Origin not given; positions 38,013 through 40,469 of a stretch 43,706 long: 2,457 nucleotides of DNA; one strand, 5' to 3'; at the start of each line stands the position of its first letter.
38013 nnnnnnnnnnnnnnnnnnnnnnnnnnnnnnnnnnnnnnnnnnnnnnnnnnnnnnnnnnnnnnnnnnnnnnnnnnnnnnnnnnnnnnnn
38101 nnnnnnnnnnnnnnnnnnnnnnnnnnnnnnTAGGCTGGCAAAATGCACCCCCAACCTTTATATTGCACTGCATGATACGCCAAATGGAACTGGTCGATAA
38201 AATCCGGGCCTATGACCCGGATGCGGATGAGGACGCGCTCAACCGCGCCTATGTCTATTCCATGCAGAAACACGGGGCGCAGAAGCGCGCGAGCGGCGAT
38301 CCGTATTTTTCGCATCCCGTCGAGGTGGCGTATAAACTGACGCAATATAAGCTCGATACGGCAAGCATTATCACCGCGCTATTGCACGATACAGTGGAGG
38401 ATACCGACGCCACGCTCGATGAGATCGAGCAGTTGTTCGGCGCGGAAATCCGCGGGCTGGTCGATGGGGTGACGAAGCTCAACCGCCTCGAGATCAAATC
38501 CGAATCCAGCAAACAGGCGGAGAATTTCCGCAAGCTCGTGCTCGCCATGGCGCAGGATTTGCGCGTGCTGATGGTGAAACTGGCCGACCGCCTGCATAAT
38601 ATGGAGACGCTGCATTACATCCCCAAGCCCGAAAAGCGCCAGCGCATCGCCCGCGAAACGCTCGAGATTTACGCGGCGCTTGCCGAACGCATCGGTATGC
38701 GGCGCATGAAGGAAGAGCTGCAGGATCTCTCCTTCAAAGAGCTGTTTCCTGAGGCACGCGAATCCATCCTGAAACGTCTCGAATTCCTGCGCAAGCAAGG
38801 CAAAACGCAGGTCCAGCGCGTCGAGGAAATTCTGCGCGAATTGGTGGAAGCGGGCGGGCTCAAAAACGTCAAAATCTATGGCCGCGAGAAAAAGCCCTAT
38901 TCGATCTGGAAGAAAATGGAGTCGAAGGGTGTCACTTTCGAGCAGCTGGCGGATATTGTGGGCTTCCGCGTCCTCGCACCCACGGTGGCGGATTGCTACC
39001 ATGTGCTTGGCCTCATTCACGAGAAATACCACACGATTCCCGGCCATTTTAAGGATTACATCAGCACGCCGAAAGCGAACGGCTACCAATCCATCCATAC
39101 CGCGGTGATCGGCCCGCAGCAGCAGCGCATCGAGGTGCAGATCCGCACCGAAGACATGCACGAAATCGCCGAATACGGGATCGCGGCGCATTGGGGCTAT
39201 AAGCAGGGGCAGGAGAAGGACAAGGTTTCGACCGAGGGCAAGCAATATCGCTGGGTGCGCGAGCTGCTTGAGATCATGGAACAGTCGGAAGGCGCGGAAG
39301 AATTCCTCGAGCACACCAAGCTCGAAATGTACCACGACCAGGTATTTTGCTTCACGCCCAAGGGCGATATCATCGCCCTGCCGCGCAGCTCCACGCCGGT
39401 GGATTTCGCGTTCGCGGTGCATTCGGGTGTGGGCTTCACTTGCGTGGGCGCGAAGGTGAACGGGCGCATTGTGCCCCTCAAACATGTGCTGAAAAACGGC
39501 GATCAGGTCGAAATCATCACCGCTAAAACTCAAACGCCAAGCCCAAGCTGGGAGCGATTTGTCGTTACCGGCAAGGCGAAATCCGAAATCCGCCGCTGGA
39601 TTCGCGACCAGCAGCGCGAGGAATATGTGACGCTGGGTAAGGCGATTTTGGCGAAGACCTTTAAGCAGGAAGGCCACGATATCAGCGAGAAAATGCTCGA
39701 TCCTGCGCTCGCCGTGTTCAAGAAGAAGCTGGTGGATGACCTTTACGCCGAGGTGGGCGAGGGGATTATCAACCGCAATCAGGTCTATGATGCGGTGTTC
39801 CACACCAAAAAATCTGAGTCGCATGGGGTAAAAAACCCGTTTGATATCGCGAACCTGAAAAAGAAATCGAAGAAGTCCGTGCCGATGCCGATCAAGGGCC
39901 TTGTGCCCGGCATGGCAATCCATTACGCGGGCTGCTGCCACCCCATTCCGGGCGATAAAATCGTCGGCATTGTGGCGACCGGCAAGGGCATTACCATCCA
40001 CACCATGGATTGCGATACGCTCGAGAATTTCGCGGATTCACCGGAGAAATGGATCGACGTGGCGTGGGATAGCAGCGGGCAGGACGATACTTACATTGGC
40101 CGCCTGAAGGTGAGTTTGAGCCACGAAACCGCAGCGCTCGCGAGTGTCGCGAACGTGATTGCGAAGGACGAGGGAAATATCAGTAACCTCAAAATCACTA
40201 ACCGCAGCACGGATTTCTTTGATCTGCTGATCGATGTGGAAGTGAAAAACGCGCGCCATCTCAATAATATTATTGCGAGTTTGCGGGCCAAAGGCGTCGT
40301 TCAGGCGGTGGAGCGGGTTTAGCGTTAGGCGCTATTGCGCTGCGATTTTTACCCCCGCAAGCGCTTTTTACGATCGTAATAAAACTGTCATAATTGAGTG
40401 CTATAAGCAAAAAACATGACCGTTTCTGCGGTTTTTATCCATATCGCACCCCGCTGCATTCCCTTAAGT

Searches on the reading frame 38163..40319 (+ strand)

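Call 34: search_protein_families(library=pfam, proteins=[window:38163-40319:+], max_evalue=0.001)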
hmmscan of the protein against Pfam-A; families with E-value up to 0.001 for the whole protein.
window:38163-40319:+ (719 aa): 7 families
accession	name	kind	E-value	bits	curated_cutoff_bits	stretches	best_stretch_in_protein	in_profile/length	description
PF13328.12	HD_4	-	4.1e-44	150.5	27.2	1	29-179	1-155/156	HD domain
PF04607.23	RelA_SpoT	-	4e-43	146.7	27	1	240-350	1-112/113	Region found in RelA / SpoT proteins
PF19296.4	RelA_AH_RIS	-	6.9e-35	121.3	23.8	1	464-630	1-185/185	RelA/SpoT, AH and RIS domains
PF02824.27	TGS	-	1.1e-21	77.1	22.2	1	395-453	2-60/60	TGS domain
PF13291.12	ACT_4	-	2.4e-14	54.2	27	1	642-718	3-80/80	ACT domain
PF01966.28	HD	-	2.8e-09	37.7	22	1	48-147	1-116/116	HD domain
PF02597.26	ThiS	-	0.00033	21.6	22.5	0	428-454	43-72/76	ThiS family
